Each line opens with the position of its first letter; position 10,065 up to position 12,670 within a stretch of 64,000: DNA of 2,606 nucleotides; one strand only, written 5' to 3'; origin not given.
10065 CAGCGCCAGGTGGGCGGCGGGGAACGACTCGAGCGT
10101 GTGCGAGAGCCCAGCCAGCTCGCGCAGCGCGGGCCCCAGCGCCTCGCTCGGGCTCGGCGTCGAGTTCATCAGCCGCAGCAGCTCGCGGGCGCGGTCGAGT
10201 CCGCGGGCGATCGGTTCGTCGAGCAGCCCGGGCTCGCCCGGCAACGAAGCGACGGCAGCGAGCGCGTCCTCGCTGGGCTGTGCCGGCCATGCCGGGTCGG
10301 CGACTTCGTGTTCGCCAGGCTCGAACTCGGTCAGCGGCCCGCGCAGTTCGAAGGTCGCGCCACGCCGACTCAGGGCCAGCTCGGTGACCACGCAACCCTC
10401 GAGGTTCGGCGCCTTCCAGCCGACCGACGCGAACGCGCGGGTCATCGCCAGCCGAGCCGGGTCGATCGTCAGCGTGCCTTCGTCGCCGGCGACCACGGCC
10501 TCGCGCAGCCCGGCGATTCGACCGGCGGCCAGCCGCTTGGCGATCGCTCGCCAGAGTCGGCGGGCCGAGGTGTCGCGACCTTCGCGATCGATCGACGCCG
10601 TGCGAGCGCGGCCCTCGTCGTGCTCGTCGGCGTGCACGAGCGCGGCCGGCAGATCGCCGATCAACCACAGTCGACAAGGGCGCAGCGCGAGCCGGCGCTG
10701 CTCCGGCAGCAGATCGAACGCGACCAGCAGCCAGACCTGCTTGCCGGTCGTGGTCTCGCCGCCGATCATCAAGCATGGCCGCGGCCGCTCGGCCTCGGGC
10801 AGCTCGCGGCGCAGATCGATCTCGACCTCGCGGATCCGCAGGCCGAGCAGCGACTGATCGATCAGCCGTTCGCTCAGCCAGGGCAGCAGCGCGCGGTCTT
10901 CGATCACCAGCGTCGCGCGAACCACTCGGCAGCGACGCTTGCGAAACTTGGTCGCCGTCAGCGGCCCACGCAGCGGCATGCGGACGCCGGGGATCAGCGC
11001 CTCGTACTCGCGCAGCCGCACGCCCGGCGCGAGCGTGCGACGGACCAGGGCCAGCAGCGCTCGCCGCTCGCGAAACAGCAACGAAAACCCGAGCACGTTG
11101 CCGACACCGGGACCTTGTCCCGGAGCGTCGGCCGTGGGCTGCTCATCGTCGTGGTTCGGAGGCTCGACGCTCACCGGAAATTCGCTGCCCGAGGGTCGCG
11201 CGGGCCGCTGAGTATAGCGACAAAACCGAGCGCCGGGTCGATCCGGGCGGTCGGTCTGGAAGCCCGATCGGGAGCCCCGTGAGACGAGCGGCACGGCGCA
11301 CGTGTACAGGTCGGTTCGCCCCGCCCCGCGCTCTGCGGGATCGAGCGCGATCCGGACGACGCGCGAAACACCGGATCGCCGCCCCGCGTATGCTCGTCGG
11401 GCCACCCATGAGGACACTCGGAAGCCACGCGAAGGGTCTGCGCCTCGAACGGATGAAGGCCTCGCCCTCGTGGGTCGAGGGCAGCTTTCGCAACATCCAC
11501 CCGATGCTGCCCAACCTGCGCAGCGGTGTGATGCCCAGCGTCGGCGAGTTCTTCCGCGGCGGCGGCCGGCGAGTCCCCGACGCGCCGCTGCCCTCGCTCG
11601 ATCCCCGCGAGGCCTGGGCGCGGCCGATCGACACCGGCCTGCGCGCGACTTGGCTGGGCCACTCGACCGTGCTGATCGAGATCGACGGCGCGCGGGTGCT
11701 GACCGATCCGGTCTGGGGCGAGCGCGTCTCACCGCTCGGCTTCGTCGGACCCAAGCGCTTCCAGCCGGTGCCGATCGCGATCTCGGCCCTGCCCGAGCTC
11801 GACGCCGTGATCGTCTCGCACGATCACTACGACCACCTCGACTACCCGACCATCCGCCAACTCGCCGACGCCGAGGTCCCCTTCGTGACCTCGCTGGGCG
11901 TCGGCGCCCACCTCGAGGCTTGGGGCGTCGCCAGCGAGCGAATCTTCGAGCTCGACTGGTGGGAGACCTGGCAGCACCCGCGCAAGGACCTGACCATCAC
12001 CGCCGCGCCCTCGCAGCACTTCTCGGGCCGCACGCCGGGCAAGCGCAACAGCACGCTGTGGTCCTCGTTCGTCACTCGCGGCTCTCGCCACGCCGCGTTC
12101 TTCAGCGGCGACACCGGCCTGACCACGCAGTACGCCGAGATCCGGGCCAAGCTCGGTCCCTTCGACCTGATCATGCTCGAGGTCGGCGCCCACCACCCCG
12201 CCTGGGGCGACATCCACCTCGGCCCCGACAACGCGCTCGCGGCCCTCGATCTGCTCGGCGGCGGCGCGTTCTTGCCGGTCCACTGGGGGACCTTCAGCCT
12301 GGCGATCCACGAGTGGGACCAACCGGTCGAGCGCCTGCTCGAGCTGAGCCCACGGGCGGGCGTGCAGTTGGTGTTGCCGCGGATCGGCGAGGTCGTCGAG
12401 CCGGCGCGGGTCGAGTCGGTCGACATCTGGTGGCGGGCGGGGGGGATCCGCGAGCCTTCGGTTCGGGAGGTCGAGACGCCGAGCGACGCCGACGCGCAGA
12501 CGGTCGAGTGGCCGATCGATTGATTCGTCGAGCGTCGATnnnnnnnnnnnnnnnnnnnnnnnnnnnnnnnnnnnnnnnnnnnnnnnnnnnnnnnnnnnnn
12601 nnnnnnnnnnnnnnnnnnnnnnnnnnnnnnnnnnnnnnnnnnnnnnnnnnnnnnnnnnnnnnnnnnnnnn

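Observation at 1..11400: Hidden giant (>3,700 aa) repeat-protein gene on the minus strand, masked by mirror ORFs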

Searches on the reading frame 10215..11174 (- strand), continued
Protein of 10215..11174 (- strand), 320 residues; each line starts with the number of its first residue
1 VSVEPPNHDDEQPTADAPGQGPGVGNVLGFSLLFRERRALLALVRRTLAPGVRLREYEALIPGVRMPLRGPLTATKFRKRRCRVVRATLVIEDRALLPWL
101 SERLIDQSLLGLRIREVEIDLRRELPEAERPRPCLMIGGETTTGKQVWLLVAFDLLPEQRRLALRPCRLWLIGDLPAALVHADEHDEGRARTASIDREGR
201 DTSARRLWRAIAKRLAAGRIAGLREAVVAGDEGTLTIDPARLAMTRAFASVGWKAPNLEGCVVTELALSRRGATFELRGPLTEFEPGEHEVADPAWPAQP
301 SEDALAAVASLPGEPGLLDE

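Call 68: find_related_loci(query=P0040, collection=metagenome_contigs, flank=10000)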
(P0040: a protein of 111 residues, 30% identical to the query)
Query P0040 (111 aa) in metagenome_contigs; peptide patterns used: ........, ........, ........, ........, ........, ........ (x = any residue, [..] = any of these).
600 stretches matched a pattern, but none encodes a relative of the query by tblastn (E <= 1e-3).

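Call 70: find_related_loci(query=A5, collection=metagenome_contigs, flank=10000)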
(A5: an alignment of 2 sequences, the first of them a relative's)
Query A5 (106 aa) in metagenome_contigs; peptide patterns used: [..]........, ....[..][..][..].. (x = any residue, [..] = any of these).
112 stretches matched a pattern; 16 encode a relative of the query (tblastn E <= 1e-3); 16 distinct loci.
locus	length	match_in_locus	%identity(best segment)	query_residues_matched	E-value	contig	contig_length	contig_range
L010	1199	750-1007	67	21-106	6e-28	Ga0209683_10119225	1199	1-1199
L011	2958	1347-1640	56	4-105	8e-25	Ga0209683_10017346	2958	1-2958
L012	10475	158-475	53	1-105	3e-24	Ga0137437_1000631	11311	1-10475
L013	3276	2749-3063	53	4-105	4e-24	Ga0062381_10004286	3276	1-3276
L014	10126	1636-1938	48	4-106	4e-19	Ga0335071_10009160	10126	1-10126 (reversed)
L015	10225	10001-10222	55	4-79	7e-19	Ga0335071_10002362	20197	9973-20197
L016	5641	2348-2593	51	21-102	3e-18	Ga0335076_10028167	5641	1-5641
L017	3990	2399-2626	55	4-83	3e-18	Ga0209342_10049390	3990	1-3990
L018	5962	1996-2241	51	21-102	4e-18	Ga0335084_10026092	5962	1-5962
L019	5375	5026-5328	46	4-106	9e-18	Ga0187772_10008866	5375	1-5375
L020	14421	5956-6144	54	21-83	4e-17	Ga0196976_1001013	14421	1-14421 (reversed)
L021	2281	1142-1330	54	21-83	3e-17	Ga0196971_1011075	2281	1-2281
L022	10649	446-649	53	7-76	4e-16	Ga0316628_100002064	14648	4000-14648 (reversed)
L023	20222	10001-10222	39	21-94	9e-12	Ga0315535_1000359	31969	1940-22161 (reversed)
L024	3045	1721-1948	39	15-90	2e-11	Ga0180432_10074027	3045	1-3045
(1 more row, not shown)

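Call 73: search_protein_families(library=pfam, proteins=[L015:1724-5179:+, L015:5269-6477:+, L015:7781-8977:+, L015:8988-9533:+, L020:2445-5687:+, L023:6241-7806:+, L023:7809-8285:+, L023:8285-9040:+, L023:9061-9594:-, L014:876-1433:+], max_evalue=0.01)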
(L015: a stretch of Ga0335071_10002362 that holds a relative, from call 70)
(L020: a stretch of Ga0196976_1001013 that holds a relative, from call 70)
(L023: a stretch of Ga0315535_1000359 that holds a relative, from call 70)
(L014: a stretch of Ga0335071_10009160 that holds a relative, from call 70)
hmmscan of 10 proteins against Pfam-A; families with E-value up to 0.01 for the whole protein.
L015:1724-5179:+ (1152 aa): 5 families
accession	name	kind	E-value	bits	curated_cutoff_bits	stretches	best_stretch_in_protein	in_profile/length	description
PF03572.23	Peptidase_S41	-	1.1e-44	152.4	24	1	360-536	1-163/165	Peptidase family S41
PF13180.12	PDZ_2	-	6.2e-10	39.7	27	1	262-334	1-72/80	PDZ domain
PF00595.29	PDZ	-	1.3e-09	38.7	23.2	1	256-330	5-81/81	PDZ domain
PF17820.7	PDZ_6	-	2.8e-08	33.8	27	1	277-330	2-53/54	PDZ domain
PF08239.17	SH3_3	-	0.0016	19.1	27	1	960-993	5-39/54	Bacterial SH3 domain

L015:5269-6477:+ (403 aa): 2 families
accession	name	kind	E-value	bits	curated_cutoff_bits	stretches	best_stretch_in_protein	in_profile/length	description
PF13715.12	CarbopepD_reg_2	-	2.4e-06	27.9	32.2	1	52-93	10-51/88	CarboxypepD_reg-like domain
PF13620.12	CarboxypepD_reg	-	0.00014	22.6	32.3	1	50-106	10-69/82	Carboxypeptidase regulatory-like domain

L015:7781-8977:+ (399 aa): 2 families
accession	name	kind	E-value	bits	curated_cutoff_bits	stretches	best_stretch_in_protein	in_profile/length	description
PF08308.17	PEGA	-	6.7e-12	45.6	20.8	1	215-283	2-69/71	PEGA domain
PF13620.12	CarboxypepD_reg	-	0.0091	16.8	32.3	0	245-281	44-81/82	Carboxypeptidase regulatory-like domain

L015:8988-9533:+ (182 aa): 0 families

L020:2445-5687:+ (1081 aa): 6 families
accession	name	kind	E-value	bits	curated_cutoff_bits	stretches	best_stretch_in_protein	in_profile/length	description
PF03572.23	Peptidase_S41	-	1.9e-43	148.3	24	1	299-478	1-163/165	Peptidase family S41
PF17820.7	PDZ_6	-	9.5e-11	41.7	27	1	216-270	2-54/54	PDZ domain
PF00595.29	PDZ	-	2.1e-09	38.1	23.2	1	200-268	9-80/81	PDZ domain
PF13180.12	PDZ_2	-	5.3e-08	33.5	27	1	204-274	4-73/80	PDZ domain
PF08239.17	SH3_3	-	0.0028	18.2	27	0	889-938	3-53/54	Bacterial SH3 domain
PF11614.14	FixG_C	-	0.006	17.2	25.6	0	701-737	70-107/119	IG-like fold at C-terminal of FixG, putative oxidoreductase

L023:6241-7806:+ (522 aa): 3 families
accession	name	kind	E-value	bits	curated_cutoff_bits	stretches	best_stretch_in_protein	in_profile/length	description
PF00437.27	T2SSE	-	2.2e-50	171.8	24.9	1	18-289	6-273/370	Type II/IV secretion system protein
PF00005.33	ABC_tran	-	0.0011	20.1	25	1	141-176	10-45/137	ABC transporter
PF13555.12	AAA_29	-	0.0036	17.4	27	1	131-166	9-46/61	P-loop containing region of AAA domain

L023:7809-8285:+ (159 aa): 0 families

L023:8285-9040:+ (252 aa): 1 family
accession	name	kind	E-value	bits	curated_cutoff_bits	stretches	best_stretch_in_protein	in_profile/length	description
PF25302.1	NADase_transloc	-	7.6e-06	26.6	27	1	92-241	13-141/146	NAD glycohydrolase translocation F5/8 type C domain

L023:9061-9594:- (178 aa): 1 family
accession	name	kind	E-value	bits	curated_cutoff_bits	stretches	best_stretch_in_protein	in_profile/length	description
PF05534.18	HicB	-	4.8e-06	26.8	21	1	66-105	12-51/51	HicB family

L014:876-1433:+ (186 aa): 0 families

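Call 104: fold_search(model_id=the predicted structure, library=pdb)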
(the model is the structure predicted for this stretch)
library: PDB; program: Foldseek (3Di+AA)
matches with E <= 10: 228; with E <= 0.001: 0
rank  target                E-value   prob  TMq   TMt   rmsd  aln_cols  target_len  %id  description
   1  9o3q                  1.3e-01  0.08  0.12  0.07  19.9       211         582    9  Apo-structure of a chondroitinase (released 2025-06-11)
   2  8rye_B                2.8e-01  0.11  0.09  0.11  12.6        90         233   14  AzeJ in complex with MTA and AZE from Pseudomonas aeruginosa (P2(1)2(1)2) (released 2025-01-01)
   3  7ob9_A                3.9e-01  0.02  0.10  0.03  23.5       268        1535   12  Cryo-EM structure of human RNA Polymerase I in elongation state (released 2021-12-08)
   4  1bp1                  4.1e-01  0.04  0.13  0.10  24.0       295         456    9  CRYSTAL STRUCTURE OF BPI, THE HUMAN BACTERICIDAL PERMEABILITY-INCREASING PROTEIN (released 1997-09-04)
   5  8rye_A                4.6e-01  0.09  0.09  0.10  12.7        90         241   14  AzeJ in complex with MTA and AZE from Pseudomonas aeruginosa (P2(1)2(1)2) (released 2025-01-01)
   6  4pj2_A                6.7e-01  0.13  0.14  0.29  14.9       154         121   12  Crystal structure of Aeromonas hydrophila PliI in complex with Meretrix lusoria lysozyme (released 2015-02-11)
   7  4rth_A                7.9e-01  0.08  0.13  0.21  18.2       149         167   11  The crystal structure of PsbP from Zea mays (released 2015-03-11)
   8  2iv9_A                8.9e-01  0.05  0.10  0.13  16.0       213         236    8  B2-appendage from AP2 in complex with Eps15 peptide (released 2007-03-13)
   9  4rth_B                9.4e-01  0.07  0.13  0.21  19.3       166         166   10  The crystal structure of PsbP from Zea mays (released 2015-03-11)
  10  6pon_A                1.0e+00  0.06  0.12  0.13  16.0       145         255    8  CRYSTAL STRUCTURE OF THE N-TERMINAL DOMAIN OF FIBRONECTIN- BINDING PROTEIN PAVA FROM STREPTOCOCCUS PNEUMONIAE (released 2019-07-31)
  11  3doa                  1.1e+00  0.07  0.12  0.13  17.5       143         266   12  The crystal structure of the fibrinogen binding protein from Staphylococcus aureus (released 2008-09-30)
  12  7mjb_A                1.1e+00  0.06  0.11  0.18  15.9       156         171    7  Crystal Structure of Nanoluc Luciferase Mutant R164Q (released 2021-05-05)
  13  1e42_A                1.1e+00  0.03  0.09  0.11  16.8       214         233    6  Beta2-adaptin appendage domain, from clathrin adaptor AP2 (released 2000-08-21)
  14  4cij_A                1.2e+00  0.03  0.10  0.11  15.2       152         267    9  Structure of Rolling Circle Replication Initiator Protein from Geobacillus stearothermophilus. (released 2014-12-24)
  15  3lyd_B                1.5e+00  0.06  0.12  0.20  15.2       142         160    9  Crystal structure of Putative uncharacterized protein from Jonesia denitrificans (released 2010-03-09)
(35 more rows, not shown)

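Call 107: search_protein_families(library=pfam, proteins=[L023:9878-19927:+, L012:158-10474:+], max_evalue=0.001)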
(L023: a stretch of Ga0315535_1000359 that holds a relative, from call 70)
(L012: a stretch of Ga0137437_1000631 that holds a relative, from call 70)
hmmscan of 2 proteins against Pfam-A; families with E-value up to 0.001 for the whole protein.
L023:9878-19927:+ (3350 aa): 20 families
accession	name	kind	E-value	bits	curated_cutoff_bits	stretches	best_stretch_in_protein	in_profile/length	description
PF13428.12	TPR_14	-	6.2e-61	196.9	23.5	2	2519-2560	3-44/44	Tetratricopeptide repeat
PF07719.23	TPR_2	-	3e-49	161.5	27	1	2663-2691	5-33/34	Tetratricopeptide repeat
PF14559.12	TPR_19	-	3.8e-48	162.1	25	2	2530-2588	4-61/68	Tetratricopeptide repeat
PF13181.12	TPR_8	-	7.3e-39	129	25.7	0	2663-2691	5-33/34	Tetratricopeptide repeat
PF13414.12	TPR_11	-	1.7e-36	124.1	26.8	2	2530-2563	7-40/42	TPR repeat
PF00515.34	TPR_1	-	2.8e-35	119.1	27.8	1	2663-2692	5-34/34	Tetratricopeptide repeat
PF13431.12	TPR_17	-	1.2e-27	94.2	24.4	0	2540-2569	2-31/34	Tetratricopeptide repeat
PF23914.1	TPR_CcmH_CycH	-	1.6e-22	80.5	42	0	1931-2021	63-153/158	Cytochrome c-type biogenesis protein H TPR domain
PF13174.12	TPR_6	-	7.7e-22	76.8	26.3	0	2737-2765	4-32/33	Tetratricopeptide repeat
PF25064.1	ARM_TT21_5th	-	5.8e-21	75.4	27.8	0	2147-2230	15-98/117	TT21 fifth ARM repeats domain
PF13176.12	TPR_7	-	2.7e-19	68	27.9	0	2557-2587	5-35/36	Tetratricopeptide repeat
PF13432.12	TPR_16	-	3.6e-16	59.7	32.7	0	2521-2569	1-49/65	Tetratricopeptide repeat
PF13424.12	TPR_12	-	4.7e-16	59.2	30.1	0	2912-2980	8-76/77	Tetratricopeptide repeat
PF12569.14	NatA_aux_su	-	1.9e-07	30.9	33.3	0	2427-2511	18-104/515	N-terminal acetyltransferase A, auxiliary subunit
PF24575.1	TPR_Slam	-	3.4e-07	31.1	35.2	0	2646-2700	38-88/104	Surface lipoprotein assembly modifier, N-terminal TPR repeats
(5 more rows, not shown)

L012:158-10474:+ (3439 aa): 3 families
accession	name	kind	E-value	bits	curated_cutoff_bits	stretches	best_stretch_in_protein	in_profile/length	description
PF13431.12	TPR_17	-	4.8e-11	42.5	24.4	0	3059-3087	5-33/34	Tetratricopeptide repeat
PF13181.12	TPR_8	-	1.4e-08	34.6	25.7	0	2134-2165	3-34/34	Tetratricopeptide repeat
PF00515.34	TPR_1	-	1.8e-06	28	27.8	0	2568-2595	6-33/34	Tetratricopeptide repeat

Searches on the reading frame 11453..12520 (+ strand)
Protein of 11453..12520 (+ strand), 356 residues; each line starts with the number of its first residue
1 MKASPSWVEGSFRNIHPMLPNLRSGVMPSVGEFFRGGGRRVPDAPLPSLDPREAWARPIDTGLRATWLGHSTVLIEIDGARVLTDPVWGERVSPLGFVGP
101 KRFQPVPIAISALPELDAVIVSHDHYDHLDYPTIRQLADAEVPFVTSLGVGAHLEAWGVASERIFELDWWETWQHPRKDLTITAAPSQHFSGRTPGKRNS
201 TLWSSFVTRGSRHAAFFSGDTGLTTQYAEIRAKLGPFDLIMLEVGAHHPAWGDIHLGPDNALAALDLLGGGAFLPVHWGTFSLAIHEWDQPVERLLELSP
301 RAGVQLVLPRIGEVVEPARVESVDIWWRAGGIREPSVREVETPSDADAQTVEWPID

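Call 58: search_protein_families(library=pfam, proteins=[window:11453-12520:+], max_evalue=0.001)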
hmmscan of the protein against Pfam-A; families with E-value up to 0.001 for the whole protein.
window:11453-12520:+ (356 aa): 2 families
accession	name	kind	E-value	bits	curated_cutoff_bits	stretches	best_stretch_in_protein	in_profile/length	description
PF12706.13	Lactamase_B_2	-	7.6e-49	166.5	27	1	81-278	2-200/200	Beta-lactamase superfamily domain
PF13483.12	Lactamase_B_3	-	4e-13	50.1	24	1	66-277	3-160/160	Beta-lactamase superfamily domain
